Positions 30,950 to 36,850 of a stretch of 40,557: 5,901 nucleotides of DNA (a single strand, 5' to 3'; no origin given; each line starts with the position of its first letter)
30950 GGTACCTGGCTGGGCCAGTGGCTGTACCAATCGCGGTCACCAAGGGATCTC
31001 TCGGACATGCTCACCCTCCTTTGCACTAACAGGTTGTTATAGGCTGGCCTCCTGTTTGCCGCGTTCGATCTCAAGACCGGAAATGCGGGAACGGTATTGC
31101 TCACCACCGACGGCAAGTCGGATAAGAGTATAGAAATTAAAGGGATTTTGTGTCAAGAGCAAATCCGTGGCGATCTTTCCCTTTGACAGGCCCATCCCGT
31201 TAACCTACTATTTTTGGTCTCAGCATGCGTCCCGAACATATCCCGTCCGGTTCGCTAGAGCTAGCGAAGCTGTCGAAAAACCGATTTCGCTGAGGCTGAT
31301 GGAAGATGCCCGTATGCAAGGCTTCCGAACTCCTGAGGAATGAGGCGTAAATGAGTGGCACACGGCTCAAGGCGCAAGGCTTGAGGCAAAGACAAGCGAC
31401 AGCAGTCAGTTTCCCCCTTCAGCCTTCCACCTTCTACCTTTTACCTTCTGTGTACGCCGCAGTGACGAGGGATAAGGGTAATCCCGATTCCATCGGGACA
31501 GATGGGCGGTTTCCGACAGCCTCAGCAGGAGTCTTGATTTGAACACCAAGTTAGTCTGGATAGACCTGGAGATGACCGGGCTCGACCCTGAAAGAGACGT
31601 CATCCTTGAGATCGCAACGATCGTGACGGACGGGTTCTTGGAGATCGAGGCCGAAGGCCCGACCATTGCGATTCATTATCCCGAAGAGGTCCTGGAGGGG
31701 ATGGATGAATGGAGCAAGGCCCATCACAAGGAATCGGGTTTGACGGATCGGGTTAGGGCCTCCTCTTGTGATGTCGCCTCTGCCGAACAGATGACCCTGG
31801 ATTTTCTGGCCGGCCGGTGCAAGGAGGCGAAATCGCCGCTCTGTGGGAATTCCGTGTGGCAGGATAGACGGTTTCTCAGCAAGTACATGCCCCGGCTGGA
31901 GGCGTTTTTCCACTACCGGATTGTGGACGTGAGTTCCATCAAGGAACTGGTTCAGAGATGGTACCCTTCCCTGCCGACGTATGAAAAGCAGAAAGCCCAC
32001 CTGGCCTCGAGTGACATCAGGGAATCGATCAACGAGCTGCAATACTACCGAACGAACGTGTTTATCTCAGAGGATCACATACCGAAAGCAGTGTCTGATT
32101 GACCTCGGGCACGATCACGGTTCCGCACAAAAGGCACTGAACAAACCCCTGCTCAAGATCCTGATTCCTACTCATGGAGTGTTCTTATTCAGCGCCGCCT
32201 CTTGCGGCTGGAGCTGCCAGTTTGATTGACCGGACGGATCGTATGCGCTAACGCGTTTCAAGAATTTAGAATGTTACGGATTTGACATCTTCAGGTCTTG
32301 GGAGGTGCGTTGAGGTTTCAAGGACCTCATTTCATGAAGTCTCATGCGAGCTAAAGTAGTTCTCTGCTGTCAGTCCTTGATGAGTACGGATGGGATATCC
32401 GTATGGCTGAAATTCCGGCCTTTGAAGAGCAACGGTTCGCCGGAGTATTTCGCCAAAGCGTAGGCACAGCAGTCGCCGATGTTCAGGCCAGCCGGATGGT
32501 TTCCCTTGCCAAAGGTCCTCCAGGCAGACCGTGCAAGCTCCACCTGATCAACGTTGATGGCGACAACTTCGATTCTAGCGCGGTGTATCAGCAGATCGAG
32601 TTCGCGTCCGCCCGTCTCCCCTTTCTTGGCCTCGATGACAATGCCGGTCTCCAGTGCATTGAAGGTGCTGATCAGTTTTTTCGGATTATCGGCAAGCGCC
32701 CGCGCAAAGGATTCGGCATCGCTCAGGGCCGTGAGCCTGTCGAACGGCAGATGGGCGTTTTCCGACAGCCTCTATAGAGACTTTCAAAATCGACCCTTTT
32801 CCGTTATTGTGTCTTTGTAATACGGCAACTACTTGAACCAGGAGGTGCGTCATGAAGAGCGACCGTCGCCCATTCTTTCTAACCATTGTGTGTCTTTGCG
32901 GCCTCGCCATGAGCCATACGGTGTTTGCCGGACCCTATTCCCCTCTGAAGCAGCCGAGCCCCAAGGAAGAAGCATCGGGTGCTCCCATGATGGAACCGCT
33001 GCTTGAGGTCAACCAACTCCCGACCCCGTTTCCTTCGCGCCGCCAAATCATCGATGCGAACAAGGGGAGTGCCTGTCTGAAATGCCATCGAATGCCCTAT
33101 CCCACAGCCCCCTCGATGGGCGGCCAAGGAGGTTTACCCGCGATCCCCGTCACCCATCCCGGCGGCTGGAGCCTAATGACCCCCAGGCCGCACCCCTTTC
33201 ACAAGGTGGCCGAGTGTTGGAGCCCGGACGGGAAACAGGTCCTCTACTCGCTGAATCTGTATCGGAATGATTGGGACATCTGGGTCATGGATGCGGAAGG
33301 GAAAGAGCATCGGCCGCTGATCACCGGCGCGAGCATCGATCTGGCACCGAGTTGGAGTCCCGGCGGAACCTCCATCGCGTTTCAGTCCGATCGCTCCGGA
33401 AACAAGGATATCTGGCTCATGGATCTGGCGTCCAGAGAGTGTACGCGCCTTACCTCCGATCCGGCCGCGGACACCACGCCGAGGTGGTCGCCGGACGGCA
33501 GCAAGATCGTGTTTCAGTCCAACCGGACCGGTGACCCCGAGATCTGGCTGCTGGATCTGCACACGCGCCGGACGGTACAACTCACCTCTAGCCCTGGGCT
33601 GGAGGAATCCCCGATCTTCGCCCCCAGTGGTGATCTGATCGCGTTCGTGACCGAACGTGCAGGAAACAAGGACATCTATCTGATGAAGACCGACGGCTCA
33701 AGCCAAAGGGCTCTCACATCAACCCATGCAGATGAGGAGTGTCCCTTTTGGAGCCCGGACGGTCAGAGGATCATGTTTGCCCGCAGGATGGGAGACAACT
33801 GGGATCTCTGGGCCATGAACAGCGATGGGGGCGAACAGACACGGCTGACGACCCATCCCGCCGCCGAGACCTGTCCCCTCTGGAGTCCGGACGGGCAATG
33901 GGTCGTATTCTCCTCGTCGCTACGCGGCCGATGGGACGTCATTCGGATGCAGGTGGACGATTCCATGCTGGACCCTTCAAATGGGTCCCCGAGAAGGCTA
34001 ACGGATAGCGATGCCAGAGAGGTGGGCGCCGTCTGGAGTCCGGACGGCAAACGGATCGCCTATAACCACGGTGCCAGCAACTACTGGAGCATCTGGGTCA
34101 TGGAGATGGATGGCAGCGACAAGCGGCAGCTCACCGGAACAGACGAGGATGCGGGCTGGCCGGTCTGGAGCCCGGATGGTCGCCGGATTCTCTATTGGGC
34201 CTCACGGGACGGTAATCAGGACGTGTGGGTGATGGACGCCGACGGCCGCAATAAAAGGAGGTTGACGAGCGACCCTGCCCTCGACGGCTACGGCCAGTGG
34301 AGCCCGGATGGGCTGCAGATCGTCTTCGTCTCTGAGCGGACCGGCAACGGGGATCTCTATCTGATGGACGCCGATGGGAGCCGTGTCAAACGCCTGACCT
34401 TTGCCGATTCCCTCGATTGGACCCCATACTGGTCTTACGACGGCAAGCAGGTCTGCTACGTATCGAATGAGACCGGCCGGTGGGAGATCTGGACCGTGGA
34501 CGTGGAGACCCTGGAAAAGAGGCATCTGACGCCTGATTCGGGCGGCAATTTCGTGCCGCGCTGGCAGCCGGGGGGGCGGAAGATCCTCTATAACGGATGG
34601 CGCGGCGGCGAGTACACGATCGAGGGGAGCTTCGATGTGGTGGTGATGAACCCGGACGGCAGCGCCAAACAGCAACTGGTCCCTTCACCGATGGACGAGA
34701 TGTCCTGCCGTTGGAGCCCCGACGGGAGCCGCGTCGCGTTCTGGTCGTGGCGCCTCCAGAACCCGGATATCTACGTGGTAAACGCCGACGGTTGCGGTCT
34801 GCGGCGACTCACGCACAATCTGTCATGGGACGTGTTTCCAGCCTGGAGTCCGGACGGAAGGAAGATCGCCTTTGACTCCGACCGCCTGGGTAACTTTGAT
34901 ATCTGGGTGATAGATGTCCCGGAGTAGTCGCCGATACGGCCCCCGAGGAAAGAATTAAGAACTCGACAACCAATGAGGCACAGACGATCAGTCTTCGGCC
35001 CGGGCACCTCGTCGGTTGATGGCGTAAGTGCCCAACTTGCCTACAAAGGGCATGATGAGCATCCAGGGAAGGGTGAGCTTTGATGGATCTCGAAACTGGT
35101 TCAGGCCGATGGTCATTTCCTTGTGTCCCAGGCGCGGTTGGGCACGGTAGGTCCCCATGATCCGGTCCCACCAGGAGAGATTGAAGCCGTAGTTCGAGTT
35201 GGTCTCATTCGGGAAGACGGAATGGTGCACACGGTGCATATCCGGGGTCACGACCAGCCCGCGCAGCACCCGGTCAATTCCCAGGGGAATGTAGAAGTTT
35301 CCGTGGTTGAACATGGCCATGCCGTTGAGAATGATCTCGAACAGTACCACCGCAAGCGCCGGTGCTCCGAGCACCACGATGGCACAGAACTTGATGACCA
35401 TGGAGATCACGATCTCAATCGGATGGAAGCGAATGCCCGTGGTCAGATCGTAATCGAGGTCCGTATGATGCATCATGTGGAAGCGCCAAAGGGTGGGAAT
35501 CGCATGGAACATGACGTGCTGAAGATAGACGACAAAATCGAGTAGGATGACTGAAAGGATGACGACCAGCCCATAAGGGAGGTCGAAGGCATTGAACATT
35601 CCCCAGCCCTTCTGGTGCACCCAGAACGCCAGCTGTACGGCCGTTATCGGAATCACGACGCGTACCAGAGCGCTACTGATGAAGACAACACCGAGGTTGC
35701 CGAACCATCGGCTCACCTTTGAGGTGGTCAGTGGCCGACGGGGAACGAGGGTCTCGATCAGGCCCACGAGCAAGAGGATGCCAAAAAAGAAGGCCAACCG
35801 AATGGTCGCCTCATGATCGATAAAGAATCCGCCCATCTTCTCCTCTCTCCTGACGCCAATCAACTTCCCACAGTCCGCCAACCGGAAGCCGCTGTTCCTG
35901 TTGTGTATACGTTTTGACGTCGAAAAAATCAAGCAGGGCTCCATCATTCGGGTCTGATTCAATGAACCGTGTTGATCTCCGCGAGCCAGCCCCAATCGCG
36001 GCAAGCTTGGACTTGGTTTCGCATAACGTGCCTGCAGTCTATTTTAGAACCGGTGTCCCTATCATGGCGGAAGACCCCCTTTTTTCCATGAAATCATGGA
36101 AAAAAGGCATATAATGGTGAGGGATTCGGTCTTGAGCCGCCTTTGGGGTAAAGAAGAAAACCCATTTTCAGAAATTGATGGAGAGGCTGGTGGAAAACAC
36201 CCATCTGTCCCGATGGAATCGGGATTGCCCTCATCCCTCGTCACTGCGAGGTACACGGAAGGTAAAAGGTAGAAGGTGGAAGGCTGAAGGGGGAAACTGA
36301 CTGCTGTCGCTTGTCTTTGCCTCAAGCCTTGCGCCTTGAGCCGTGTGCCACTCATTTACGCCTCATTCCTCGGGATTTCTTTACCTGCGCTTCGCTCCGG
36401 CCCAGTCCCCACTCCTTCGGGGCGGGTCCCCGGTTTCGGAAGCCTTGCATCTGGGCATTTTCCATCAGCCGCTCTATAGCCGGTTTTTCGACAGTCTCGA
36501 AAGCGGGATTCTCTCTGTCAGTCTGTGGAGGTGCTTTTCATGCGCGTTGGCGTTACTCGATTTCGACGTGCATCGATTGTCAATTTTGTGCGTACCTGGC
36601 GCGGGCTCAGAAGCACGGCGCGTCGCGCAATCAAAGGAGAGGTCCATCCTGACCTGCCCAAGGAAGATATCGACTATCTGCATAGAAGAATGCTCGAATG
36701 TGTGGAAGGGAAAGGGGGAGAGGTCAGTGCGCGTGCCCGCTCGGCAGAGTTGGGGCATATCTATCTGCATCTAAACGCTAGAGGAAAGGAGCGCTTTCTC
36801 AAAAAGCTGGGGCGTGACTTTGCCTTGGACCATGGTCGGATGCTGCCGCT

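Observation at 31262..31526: Multi-copy TIR-bounded 260-320 bp element whose long-range helix covaries between copies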

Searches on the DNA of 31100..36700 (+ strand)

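Call 9: search_rna_families(source=window, start=31100, end=36700, threshold=evalue, max_evalue=10, show_alignments=3)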
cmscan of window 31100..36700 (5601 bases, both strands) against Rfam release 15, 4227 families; matches with E-value up to 10: 4.
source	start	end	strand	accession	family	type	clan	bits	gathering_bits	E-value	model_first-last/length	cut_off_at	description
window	34486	34579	+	RF02139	HOXA11-AS1_3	Gene; lncRNA;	-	20.4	50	4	1-98/98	no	HOXA11 antisense RNA 1 conserved region 3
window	35048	35101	+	RF01120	sR33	Gene; snRNA; snoRNA; CD-box;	-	17.9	37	3.1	1-55/55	no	Small nucleolar RNA sR33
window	35050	35110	+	RF01147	sR12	Gene; snRNA; snoRNA; CD-box;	-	17.8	38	2.3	1-52/52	no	Small nucleolar RNA sR12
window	36495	36543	-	RF01128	sR43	Gene; snRNA; snoRNA; CD-box;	-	15.4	45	2.3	1-56/56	no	Small nucleolar RNA sR42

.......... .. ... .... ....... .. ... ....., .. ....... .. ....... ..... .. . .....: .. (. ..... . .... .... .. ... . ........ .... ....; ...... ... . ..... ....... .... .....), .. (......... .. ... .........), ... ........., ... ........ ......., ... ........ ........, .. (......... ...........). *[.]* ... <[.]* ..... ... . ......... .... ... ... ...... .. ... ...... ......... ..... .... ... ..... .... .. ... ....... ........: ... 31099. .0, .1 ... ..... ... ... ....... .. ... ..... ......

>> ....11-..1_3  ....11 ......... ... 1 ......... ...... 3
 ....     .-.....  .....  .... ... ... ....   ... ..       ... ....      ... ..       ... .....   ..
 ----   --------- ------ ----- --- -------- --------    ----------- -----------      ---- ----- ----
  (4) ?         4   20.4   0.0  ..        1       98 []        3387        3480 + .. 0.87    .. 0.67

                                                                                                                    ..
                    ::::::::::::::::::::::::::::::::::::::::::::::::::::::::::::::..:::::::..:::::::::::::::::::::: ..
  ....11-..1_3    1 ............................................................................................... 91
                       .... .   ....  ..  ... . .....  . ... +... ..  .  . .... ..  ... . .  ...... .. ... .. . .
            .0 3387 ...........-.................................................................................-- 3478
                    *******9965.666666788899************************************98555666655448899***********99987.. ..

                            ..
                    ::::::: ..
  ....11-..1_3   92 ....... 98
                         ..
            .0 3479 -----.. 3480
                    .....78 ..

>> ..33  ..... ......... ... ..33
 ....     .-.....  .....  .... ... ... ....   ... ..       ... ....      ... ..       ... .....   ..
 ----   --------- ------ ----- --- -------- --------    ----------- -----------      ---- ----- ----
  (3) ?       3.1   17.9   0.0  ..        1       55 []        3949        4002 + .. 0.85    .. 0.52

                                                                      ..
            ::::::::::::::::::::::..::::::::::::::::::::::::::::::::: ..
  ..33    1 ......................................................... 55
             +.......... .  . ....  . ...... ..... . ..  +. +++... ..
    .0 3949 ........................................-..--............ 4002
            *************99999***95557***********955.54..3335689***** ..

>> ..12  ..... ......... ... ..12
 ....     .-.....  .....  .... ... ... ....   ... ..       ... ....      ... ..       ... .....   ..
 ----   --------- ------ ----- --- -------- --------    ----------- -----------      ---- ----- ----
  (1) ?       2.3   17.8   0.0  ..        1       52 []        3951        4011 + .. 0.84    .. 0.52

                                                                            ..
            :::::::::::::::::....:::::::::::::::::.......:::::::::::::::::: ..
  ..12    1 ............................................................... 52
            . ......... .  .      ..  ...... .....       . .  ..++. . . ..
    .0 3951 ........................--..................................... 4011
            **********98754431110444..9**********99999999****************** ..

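Call 73: search_rna_families(source=L129, start=2300, end=3050, threshold=evalue, max_evalue=1)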
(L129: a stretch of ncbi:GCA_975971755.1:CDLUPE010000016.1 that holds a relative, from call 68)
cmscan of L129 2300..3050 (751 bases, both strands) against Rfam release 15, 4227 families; matches with E-value up to 1: 1.
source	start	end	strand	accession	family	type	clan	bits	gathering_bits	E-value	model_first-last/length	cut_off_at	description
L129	2636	2851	-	RF04159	MIR1437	Gene; miRNA;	-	36.2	168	0.00022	1-192/192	no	MIR1437 microRNA precursor family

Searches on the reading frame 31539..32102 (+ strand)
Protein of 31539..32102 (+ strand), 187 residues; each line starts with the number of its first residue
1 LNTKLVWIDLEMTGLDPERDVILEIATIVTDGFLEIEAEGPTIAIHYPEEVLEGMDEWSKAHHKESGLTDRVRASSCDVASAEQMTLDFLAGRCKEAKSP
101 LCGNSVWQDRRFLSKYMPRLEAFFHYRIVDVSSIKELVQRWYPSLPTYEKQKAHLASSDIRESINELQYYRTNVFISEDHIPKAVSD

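Call 40: search_protein_families(library=pfam, proteins=[window:31539-32102:+], max_evalue=0.001)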
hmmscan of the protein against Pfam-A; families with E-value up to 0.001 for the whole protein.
window:31539-32102:+ (187 aa): 1 family
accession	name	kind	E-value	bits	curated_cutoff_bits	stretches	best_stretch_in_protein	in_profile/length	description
PF00929.31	RNase_T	-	2.1e-33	116.6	24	1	6-166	1-163/164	Exonuclease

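Call 41: find_encoding_contigs(protein=window:31539-32102:+, flank=3000, max_places=8)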
Protein window:31539-32102:+ (187 aa): no gene with exactly this product is on record in the collection.

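Call 66: find_homologous_proteins(query=window:31539-32099:+, max_evalue=1e-40)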
Query window:31539-32099:+ (187 aa): 7293 proteins with E <= 1e-40 among 8000 candidates; the best 120 are listed.
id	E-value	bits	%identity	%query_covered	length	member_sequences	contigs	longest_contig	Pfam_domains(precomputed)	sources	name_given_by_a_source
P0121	2.5e-100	352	85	97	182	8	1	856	PF00929.32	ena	-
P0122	1.1e-99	349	88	94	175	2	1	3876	PF00929.32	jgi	jgi:oligoribonuclease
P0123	2.7e-98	345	86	95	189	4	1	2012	PF00929.32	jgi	jgi:oligoribonuclease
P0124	9.4e-98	343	83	97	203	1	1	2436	PF00929.32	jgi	jgi:oligoribonuclease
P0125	2.4e-97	342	82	97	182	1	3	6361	PF00929.32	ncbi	-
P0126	1.7e-93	329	80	94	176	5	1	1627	PF00929.32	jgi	jgi:oligoribonuclease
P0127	1.4e-91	323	81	95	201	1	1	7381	PF00929.32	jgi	jgi:oligoribonuclease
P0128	2.1e-80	287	70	97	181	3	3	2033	PF00929.32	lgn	-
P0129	2.9e-80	286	70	97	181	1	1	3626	PF00929.32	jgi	jgi:oligoribonuclease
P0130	7.1e-80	285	72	94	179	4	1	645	PF00929.32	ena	-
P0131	9.7e-80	285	69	97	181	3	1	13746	PF00929.32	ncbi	-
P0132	1.0e-79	284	69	97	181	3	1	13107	PF00929.32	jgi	jgi:oligoribonuclease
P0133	1.5e-79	284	71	94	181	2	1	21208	PF00929.32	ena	-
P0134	1.2e-78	281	71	93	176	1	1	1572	PF00929.32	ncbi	-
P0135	1.3e-78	281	68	96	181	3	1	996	PF00929.32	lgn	-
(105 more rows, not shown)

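Call 67: find_encoding_contigs(protein=P0122, flank=3000, max_places=3)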
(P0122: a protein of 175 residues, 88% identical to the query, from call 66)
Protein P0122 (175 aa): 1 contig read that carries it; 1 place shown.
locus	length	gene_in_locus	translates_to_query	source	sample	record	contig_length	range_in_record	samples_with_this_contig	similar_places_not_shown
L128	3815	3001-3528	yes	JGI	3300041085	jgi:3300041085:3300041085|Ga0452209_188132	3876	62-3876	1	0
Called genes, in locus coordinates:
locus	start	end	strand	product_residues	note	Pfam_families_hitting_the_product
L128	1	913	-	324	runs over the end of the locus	?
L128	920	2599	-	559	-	PF00501:AMP-binding, PF13193:AMP-binding_C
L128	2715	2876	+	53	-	-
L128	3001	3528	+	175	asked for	PF00929:RNase_T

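Call 68: find_encoding_contigs(protein=P0125, flank=3000, max_places=3)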
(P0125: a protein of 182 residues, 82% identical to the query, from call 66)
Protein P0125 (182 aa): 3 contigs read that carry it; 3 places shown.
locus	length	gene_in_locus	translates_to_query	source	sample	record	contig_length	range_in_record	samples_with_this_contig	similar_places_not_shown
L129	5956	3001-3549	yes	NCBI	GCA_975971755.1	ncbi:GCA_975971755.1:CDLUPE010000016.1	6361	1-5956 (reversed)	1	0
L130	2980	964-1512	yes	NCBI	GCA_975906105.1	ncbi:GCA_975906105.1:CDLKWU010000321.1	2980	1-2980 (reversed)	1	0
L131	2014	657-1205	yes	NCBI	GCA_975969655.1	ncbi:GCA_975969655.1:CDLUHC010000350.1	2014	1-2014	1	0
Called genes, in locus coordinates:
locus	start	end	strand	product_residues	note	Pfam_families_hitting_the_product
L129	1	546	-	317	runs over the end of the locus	?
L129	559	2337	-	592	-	PF00501:AMP-binding, PF13193:AMP-binding_C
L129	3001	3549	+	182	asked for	PF00929:RNase_T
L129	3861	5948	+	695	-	-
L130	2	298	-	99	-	?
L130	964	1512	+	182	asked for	PF00929:RNase_T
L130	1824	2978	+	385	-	?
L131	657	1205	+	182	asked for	PF00929:RNase_T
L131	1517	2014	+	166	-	?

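Call 69: find_encoding_contigs(protein=P0127, flank=3000, max_places=3)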
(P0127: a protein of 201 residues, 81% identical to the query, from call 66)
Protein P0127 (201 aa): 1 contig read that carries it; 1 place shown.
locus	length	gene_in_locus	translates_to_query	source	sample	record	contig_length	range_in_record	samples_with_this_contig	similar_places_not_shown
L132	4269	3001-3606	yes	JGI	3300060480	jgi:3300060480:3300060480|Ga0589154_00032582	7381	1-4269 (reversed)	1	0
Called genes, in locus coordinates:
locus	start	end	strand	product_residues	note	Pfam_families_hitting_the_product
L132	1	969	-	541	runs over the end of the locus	PF01979:Amidohydro_1, PF13382:Adenine_deam_C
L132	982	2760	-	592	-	PF00501:AMP-binding, PF13193:AMP-binding_C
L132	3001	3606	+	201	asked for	PF00929:RNase_T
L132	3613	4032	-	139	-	PF01850:PIN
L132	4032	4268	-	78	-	?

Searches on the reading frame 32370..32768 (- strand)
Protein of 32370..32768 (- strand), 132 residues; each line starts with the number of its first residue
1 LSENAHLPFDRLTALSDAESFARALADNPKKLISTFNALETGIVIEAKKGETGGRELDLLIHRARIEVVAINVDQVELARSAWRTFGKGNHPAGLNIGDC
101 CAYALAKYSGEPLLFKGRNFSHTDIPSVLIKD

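Call 40: search_protein_families(library=pfam, proteins=[window:32370-32768:-], max_evalue=0.001)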
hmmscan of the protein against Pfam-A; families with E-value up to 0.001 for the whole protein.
window:32370-32768:- (132 aa): 1 family
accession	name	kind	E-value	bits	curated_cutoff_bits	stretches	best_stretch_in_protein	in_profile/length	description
PF01850.27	PIN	-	6.3e-11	43.4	23.6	1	18-124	18-118/120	PIN domain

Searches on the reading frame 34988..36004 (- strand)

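Call 40: search_protein_families(library=pfam, proteins=[window:34988-36004:-], max_evalue=0.001)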
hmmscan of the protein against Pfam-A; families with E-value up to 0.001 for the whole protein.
window:34988-36004:- (338 aa): 1 family
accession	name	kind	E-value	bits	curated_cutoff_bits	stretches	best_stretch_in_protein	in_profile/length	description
PF04116.19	FA_hydroxylase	-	1.1e-25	91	31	1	149-285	2-132/132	Fatty acid hydroxylase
